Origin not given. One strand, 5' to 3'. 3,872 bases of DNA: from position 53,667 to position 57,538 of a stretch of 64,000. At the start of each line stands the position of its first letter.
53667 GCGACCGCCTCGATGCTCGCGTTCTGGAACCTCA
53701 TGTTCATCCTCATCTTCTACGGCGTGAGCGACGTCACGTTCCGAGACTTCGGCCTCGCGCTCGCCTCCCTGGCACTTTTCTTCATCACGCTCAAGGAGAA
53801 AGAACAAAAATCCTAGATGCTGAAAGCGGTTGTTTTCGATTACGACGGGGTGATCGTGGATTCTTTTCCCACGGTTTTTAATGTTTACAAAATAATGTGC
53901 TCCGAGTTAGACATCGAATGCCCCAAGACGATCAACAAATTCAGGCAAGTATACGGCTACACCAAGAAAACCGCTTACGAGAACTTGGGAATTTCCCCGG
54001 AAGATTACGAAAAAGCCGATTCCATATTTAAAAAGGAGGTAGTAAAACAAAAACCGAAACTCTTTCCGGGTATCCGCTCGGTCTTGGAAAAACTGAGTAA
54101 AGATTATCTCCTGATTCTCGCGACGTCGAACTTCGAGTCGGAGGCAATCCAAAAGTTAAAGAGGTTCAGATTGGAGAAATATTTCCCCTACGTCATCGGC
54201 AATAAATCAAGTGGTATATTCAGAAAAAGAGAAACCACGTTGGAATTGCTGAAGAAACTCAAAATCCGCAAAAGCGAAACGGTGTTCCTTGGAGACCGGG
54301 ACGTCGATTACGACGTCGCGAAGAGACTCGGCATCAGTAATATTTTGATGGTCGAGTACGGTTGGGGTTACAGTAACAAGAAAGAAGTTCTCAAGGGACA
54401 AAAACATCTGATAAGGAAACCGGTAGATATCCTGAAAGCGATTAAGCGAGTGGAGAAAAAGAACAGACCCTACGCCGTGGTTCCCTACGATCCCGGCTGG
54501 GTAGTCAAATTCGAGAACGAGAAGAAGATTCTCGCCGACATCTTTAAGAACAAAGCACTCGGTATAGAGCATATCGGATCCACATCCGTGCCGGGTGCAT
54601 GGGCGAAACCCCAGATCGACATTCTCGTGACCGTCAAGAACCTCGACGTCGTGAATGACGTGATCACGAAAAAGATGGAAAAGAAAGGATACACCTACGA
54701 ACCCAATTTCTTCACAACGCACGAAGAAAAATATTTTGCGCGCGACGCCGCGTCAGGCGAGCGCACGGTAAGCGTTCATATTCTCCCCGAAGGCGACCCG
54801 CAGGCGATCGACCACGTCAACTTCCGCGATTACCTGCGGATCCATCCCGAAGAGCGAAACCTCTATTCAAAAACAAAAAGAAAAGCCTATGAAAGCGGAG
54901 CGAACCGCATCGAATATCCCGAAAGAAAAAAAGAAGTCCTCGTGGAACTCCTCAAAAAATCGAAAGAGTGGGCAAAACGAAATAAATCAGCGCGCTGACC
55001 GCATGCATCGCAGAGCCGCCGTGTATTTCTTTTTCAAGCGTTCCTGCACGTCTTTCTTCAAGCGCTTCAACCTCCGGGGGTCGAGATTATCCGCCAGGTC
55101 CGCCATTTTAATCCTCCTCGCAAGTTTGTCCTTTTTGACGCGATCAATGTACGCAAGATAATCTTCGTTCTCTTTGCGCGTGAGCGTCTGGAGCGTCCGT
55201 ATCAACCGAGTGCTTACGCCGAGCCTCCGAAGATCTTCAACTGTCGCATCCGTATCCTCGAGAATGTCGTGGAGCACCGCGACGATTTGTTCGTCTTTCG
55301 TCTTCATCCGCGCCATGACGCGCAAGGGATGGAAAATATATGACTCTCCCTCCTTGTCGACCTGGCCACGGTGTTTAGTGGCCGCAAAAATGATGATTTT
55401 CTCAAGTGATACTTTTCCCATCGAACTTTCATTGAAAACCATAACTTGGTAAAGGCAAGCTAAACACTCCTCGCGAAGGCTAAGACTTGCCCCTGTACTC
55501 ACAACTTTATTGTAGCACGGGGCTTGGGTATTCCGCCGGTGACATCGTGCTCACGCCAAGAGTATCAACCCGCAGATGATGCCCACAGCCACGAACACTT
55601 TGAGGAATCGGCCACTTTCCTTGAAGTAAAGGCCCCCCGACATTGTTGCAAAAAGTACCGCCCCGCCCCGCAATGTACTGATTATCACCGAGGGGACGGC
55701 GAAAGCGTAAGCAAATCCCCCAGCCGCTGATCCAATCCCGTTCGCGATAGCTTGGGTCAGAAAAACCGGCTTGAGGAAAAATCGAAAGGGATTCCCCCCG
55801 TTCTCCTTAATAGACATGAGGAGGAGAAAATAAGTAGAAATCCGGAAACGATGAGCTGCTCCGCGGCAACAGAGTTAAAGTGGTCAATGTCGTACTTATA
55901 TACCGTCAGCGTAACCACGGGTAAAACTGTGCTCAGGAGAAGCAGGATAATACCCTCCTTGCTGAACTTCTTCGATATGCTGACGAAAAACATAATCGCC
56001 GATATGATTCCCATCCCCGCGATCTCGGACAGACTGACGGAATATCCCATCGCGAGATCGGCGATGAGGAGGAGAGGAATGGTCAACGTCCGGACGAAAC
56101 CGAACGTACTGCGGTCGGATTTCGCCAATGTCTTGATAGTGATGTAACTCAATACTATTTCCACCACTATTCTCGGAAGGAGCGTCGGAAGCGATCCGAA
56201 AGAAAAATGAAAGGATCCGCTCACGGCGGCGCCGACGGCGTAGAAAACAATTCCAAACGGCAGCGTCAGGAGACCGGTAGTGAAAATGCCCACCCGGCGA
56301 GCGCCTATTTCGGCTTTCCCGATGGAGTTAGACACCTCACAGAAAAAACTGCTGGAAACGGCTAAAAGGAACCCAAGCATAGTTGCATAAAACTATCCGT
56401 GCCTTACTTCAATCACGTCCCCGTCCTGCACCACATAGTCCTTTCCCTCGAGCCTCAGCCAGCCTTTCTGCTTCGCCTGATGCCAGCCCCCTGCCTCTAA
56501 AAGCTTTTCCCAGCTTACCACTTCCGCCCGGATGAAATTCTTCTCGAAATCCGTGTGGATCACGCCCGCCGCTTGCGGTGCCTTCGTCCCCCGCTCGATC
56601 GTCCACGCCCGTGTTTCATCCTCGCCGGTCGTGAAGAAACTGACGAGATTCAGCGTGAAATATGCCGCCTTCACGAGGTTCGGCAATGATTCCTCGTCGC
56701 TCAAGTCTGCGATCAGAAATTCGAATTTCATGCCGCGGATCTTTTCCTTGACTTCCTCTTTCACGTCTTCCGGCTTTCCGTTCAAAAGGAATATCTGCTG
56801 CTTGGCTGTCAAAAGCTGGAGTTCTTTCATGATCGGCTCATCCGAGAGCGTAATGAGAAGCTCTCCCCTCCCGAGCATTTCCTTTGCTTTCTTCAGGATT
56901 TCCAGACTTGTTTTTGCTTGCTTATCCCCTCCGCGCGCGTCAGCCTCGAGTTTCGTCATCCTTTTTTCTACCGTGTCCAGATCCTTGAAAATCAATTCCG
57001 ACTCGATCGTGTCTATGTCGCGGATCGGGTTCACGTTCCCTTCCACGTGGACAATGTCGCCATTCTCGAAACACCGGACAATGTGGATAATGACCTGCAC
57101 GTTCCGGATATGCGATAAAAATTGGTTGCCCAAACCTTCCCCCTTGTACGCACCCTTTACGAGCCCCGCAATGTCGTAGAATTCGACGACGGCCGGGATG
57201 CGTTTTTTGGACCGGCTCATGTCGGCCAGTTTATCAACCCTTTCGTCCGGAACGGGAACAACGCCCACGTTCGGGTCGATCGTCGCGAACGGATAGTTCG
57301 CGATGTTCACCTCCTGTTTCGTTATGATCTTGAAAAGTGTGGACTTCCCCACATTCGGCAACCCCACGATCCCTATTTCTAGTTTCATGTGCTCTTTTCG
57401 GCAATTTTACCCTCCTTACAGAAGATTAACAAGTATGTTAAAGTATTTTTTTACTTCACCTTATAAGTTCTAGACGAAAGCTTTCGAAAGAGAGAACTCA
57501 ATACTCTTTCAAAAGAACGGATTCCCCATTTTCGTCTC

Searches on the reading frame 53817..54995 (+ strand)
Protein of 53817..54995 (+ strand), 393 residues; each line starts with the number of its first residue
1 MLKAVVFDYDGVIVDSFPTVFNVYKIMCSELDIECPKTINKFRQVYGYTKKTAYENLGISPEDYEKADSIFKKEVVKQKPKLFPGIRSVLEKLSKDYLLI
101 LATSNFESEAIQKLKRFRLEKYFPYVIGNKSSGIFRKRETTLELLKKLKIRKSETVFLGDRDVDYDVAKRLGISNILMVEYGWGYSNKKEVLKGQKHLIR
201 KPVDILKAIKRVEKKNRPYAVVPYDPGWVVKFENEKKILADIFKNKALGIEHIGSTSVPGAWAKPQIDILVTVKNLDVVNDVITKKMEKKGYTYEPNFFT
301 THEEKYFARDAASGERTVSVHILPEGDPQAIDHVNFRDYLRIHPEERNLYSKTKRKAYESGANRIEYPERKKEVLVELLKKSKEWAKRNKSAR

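Call 46: search_protein_families(library=pfam, proteins=[window:53817-54995:+], max_evalue=0.00001)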
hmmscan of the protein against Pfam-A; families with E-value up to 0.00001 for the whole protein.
window:53817-54995:+ (393 aa): 3 families
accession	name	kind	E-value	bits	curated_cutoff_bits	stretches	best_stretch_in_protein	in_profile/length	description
PF04229.20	GrpB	-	9.6e-41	140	25.5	1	220-380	3-158/159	GrpB protein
PF13419.12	HAD_2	-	1.1e-26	94.5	23.8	1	5-176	1-176/178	Haloacid dehalogenase-like hydrolase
PF00702.32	Hydrolase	-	5.7e-14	53.4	26.4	1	3-172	2-191/191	haloacid dehalogenase-like hydrolase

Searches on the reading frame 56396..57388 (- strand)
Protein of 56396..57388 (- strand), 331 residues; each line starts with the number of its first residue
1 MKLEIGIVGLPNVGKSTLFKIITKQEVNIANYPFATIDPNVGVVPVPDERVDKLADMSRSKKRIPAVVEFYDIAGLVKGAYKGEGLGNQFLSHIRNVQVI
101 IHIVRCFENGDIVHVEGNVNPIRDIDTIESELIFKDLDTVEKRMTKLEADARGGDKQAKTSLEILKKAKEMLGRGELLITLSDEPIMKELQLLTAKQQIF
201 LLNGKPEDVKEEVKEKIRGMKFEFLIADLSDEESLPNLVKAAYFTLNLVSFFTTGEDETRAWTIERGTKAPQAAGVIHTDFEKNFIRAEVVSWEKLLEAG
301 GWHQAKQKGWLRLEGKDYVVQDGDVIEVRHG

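Call 46: search_protein_families(library=pfam, proteins=[window:56396-57388:-], max_evalue=0.00001)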
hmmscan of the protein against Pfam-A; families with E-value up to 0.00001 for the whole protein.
window:56396-57388:- (331 aa): 3 families
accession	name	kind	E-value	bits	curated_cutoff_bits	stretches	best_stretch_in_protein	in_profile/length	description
PF06071.19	YchF-GTPase_C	-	4.6e-37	126.4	27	1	248-329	1-82/84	Protein of unknown function (DUF933)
PF01926.29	MMR_HSR1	-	1.9e-20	73.5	21.9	1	4-109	1-86/113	50S ribosome-binding GTPase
PF02421.24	FeoB_N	-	6.7e-08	32.6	27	1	4-50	2-48/156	Ferrous iron transport protein B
